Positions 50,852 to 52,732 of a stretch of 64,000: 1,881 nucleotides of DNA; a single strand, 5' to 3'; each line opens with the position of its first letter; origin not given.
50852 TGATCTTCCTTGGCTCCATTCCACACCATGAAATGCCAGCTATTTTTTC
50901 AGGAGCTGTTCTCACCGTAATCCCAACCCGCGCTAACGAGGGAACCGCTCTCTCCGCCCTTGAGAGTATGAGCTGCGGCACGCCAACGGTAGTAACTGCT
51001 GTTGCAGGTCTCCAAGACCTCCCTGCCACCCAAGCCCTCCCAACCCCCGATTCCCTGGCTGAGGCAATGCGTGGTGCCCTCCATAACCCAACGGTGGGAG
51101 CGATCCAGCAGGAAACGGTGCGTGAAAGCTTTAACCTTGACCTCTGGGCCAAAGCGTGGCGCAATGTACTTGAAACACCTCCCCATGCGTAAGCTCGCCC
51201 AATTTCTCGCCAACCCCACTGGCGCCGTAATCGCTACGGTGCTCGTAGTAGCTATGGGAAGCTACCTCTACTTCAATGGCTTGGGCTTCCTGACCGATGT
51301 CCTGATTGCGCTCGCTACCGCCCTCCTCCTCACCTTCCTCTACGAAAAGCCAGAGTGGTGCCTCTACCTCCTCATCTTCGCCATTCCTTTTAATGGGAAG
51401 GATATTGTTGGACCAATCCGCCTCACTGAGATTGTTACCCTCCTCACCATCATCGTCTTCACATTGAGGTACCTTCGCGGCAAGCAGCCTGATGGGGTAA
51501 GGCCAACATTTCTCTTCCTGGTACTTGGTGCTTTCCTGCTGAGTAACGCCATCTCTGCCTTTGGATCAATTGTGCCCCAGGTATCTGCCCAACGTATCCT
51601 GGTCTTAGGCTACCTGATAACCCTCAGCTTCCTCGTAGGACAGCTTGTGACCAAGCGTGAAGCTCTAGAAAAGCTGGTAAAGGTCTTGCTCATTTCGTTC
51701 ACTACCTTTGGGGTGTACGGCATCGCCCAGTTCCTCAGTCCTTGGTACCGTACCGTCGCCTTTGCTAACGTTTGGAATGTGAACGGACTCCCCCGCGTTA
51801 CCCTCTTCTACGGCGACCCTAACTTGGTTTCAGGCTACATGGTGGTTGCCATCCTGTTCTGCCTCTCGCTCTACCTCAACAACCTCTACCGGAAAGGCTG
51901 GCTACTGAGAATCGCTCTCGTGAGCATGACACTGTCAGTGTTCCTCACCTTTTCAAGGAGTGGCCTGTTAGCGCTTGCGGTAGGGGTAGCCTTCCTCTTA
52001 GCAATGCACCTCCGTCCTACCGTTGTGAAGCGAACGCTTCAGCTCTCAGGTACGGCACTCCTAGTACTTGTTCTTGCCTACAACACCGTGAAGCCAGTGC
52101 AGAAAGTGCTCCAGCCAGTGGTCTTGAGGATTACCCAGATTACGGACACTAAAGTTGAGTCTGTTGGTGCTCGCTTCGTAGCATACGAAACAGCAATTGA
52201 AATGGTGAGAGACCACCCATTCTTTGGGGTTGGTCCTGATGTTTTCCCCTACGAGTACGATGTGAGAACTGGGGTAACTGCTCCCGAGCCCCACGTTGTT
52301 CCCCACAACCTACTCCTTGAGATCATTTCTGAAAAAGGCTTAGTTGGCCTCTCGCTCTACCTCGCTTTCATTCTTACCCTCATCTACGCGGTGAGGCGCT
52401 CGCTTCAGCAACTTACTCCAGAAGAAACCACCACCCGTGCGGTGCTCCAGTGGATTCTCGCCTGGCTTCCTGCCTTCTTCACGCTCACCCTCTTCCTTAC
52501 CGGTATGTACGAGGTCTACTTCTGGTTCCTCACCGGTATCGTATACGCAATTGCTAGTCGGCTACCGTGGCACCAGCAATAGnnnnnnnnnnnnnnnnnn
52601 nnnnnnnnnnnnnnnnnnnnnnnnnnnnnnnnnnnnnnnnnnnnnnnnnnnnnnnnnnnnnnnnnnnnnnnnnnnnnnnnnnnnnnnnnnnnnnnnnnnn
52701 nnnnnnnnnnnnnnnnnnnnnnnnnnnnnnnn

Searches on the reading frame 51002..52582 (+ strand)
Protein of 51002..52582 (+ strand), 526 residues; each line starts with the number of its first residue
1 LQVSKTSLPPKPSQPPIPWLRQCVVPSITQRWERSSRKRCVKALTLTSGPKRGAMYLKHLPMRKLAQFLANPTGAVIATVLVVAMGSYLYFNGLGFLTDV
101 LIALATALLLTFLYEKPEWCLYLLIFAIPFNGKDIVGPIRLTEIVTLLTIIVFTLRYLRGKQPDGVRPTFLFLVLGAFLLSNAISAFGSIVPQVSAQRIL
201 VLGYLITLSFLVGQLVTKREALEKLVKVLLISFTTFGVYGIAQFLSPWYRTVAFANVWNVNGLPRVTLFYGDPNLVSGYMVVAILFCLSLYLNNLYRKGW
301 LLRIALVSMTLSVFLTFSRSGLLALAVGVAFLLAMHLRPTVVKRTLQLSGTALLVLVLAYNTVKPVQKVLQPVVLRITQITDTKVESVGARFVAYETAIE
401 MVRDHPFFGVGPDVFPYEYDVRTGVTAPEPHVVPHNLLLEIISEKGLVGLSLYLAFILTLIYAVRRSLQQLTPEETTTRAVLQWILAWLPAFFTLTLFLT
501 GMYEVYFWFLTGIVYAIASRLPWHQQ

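Call 79: search_protein_families(library=pfam, proteins=[window:51002-52582:+], max_evalue=0.00001)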
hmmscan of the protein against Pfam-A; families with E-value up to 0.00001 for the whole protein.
window:51002-52582:+ (526 aa): 1 family
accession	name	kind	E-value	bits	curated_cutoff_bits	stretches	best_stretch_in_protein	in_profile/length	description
PF04932.20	Wzy_C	-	3.2e-23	82.6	31.7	1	304-454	1-149/149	O-Antigen ligase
